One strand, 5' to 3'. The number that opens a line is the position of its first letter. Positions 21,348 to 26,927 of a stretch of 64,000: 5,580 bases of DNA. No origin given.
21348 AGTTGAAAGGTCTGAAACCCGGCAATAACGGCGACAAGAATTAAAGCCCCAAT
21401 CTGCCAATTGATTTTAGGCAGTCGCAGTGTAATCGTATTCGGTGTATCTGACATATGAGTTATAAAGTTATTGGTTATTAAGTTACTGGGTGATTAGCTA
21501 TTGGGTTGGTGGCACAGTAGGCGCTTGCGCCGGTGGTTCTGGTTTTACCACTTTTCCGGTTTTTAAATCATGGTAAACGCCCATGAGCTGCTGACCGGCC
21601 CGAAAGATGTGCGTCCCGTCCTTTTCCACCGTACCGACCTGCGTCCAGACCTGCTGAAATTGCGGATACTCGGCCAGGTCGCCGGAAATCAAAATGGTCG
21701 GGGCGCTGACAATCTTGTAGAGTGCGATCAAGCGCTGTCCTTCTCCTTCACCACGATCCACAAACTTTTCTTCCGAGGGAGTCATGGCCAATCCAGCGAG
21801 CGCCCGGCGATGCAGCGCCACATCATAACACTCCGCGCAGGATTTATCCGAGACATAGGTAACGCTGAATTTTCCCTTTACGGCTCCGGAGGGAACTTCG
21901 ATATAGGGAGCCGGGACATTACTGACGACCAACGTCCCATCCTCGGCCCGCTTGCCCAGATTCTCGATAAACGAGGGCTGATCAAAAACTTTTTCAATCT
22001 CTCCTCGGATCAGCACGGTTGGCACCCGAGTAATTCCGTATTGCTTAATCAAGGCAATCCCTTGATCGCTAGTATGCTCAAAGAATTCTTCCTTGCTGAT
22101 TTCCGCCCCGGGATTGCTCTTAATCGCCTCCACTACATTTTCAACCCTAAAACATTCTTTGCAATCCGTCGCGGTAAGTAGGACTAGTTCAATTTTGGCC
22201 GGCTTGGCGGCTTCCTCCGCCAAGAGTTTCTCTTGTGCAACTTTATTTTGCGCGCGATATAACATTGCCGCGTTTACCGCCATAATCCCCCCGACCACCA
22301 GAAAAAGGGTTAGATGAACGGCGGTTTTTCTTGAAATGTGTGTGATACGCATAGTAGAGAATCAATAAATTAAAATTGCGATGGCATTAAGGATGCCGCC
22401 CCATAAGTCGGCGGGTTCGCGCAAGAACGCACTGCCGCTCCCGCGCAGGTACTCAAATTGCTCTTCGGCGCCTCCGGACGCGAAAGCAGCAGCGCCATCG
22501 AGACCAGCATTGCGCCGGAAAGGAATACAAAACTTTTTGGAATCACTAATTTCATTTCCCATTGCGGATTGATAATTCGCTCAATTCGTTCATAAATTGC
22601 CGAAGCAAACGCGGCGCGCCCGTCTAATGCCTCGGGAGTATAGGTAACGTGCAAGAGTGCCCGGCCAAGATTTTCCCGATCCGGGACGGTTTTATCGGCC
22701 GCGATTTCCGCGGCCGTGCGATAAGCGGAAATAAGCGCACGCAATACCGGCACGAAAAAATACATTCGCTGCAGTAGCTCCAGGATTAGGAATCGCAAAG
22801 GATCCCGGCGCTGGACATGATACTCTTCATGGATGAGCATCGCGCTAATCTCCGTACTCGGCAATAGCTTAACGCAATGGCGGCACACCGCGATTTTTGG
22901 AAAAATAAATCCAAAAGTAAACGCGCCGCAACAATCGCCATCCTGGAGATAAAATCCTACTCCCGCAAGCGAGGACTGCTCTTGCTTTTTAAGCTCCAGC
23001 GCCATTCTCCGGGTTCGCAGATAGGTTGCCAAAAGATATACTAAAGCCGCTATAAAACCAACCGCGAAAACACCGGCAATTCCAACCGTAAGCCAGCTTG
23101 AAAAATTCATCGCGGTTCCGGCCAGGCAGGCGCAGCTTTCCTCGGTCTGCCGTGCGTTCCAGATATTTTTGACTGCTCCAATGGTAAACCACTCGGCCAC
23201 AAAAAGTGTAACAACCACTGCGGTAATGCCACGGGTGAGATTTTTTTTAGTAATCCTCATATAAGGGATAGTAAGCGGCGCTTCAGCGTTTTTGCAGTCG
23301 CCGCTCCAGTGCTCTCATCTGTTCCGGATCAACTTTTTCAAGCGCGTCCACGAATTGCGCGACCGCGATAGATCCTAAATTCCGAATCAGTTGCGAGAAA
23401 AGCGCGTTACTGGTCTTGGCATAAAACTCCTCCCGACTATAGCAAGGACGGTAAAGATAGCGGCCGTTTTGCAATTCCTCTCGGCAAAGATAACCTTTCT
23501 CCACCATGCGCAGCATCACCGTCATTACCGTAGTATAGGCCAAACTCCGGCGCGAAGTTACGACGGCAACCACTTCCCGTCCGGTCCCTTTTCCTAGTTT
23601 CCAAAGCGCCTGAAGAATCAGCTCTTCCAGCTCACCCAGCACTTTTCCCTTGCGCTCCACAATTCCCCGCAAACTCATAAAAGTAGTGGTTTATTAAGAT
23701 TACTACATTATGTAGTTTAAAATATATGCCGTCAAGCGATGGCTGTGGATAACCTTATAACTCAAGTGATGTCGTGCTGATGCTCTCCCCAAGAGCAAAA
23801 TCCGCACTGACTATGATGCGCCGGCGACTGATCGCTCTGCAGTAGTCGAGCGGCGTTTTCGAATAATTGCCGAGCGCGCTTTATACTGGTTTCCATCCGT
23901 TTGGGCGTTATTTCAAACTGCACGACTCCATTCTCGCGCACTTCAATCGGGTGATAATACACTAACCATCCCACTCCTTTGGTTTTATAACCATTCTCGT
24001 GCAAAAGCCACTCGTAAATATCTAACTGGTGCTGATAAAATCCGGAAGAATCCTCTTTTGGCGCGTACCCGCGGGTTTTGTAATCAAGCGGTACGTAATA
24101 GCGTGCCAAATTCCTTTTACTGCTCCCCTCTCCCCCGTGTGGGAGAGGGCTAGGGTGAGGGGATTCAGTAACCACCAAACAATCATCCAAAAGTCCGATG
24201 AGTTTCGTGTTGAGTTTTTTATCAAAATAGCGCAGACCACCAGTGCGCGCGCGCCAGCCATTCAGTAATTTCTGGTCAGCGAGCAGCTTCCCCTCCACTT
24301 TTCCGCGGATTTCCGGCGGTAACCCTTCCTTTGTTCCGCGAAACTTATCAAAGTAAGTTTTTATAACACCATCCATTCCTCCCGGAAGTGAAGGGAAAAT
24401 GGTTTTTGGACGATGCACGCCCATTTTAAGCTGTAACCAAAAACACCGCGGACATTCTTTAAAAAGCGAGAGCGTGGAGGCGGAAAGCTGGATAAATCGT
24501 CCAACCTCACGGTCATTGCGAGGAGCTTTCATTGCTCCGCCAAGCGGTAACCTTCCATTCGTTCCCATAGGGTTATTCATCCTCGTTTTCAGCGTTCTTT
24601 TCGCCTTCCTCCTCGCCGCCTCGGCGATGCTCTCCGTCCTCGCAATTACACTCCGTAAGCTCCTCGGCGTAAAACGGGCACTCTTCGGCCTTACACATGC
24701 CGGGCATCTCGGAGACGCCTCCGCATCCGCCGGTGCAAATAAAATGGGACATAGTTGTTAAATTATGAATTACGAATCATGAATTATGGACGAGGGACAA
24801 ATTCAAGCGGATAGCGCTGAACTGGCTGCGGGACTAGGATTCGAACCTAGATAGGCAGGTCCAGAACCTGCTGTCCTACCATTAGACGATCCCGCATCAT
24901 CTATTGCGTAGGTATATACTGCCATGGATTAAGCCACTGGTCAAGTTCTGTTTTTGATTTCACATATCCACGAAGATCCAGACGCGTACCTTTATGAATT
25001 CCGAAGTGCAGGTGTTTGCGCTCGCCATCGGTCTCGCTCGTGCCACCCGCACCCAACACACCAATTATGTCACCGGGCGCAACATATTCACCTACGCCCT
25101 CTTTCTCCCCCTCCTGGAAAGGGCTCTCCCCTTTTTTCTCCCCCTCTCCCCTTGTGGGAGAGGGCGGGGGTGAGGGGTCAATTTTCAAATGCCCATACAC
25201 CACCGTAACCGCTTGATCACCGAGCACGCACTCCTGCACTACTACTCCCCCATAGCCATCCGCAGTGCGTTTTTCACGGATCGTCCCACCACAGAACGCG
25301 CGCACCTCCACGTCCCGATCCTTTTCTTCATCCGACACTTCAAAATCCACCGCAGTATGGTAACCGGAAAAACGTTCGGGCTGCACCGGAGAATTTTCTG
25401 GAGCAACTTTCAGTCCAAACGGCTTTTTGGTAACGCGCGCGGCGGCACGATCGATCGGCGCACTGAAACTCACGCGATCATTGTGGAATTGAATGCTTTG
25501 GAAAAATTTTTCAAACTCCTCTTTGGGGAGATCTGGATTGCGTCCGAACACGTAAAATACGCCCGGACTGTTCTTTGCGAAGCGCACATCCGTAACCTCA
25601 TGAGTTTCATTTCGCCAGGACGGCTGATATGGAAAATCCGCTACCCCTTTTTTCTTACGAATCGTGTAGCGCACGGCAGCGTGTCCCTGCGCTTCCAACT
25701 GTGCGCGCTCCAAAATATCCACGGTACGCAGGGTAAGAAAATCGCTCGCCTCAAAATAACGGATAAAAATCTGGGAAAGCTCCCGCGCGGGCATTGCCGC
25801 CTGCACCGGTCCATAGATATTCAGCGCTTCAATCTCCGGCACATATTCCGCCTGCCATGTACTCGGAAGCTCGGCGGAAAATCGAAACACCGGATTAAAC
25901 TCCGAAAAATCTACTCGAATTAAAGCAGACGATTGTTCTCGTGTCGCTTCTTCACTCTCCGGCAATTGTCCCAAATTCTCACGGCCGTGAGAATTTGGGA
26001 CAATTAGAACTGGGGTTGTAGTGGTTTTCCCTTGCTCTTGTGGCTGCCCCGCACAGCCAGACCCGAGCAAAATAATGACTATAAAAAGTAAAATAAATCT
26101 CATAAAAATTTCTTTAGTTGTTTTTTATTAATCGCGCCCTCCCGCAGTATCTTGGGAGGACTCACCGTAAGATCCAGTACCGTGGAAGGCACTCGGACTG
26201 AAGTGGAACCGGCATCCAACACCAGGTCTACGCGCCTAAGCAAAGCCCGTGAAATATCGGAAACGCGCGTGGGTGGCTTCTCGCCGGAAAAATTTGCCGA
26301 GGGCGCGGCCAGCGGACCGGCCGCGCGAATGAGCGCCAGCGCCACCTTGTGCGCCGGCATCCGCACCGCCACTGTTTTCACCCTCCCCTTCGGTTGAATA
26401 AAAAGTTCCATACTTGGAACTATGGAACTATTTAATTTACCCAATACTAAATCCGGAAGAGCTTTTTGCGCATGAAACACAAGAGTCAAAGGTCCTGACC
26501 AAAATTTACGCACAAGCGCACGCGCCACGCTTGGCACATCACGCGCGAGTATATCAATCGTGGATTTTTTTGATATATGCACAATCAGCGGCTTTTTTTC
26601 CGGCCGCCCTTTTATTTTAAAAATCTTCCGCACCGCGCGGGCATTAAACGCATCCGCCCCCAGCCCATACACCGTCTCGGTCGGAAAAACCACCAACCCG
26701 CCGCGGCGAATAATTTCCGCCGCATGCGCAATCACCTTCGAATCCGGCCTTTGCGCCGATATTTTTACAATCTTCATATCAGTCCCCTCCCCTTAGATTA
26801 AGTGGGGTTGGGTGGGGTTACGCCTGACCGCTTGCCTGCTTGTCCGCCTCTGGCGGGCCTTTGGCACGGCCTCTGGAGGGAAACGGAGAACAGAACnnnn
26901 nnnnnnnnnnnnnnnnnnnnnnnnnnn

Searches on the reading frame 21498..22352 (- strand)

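Call 42: search_protein_families(library=pfam, proteins=[window:21498-22352:-], max_evalue=0.001)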
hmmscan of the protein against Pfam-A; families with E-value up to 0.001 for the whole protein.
window:21498-22352:- (284 aa): 1 family
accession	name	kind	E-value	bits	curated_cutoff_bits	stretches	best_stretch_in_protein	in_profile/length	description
PF13192.12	Thioredoxin_3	-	9e-06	26.1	24.8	1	61-119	7-59/76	Thioredoxin domain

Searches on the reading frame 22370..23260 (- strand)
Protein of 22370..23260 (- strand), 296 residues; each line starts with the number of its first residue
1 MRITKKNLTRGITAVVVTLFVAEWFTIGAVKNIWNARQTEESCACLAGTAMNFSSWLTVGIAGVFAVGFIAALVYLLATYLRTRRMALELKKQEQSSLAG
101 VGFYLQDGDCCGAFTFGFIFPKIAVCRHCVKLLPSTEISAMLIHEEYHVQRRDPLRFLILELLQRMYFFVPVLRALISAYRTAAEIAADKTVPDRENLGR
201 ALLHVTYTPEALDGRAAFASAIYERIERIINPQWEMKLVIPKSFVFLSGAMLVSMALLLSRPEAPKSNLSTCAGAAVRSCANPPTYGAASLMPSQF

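Call 42: search_protein_families(library=pfam, proteins=[window:22370-23260:-], max_evalue=0.001)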
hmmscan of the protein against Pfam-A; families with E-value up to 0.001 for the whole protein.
window:22370-23260:- (296 aa): 2 families
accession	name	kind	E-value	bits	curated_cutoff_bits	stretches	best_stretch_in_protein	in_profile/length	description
PF05569.17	Peptidase_M56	-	4.9e-13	49.3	31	1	46-211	85-272/296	BlaR1 peptidase M56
PF01435.24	Peptidase_M48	-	0.00034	20.9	20.3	1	109-179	34-106/186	Peptidase family M48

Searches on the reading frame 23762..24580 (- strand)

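Call 42: search_protein_families(library=pfam, proteins=[window:23762-24580:-], max_evalue=0.001)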
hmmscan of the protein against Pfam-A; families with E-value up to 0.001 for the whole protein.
window:23762-24580:- (272 aa): 1 family
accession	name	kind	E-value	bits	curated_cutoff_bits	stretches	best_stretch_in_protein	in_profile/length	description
PF12705.13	PDDEXK_1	-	8.6e-12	46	22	1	162-264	138-242/247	PD-(D/E)XK nuclease superfamily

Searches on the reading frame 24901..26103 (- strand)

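Call 42: search_protein_families(library=pfam, proteins=[window:24901-26103:-], max_evalue=0.001)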
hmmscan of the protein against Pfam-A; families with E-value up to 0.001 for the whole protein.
window:24901-26103:- (400 aa): 1 family
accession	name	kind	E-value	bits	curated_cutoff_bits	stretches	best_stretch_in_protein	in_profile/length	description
PF01551.29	Peptidase_M23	-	1.2e-07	32.3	28.7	0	337-372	59-90/96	Peptidase family M23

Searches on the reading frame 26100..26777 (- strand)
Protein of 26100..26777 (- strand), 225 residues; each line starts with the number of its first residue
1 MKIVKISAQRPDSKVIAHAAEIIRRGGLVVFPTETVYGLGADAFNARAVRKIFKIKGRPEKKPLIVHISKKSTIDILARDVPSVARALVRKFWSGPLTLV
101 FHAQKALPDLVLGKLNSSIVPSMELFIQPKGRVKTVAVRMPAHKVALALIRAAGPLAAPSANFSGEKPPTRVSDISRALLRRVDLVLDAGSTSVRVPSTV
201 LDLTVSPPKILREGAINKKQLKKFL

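Call 42: search_protein_families(library=pfam, proteins=[window:26100-26777:-], max_evalue=0.001)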
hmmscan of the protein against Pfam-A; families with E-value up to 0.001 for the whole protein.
window:26100-26777:- (225 aa): 1 family
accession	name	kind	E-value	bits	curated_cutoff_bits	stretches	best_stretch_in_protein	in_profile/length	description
PF01300.24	Sua5_yciO_yrdC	-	8e-57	192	25.1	1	21-214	1-178/178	Telomere recombination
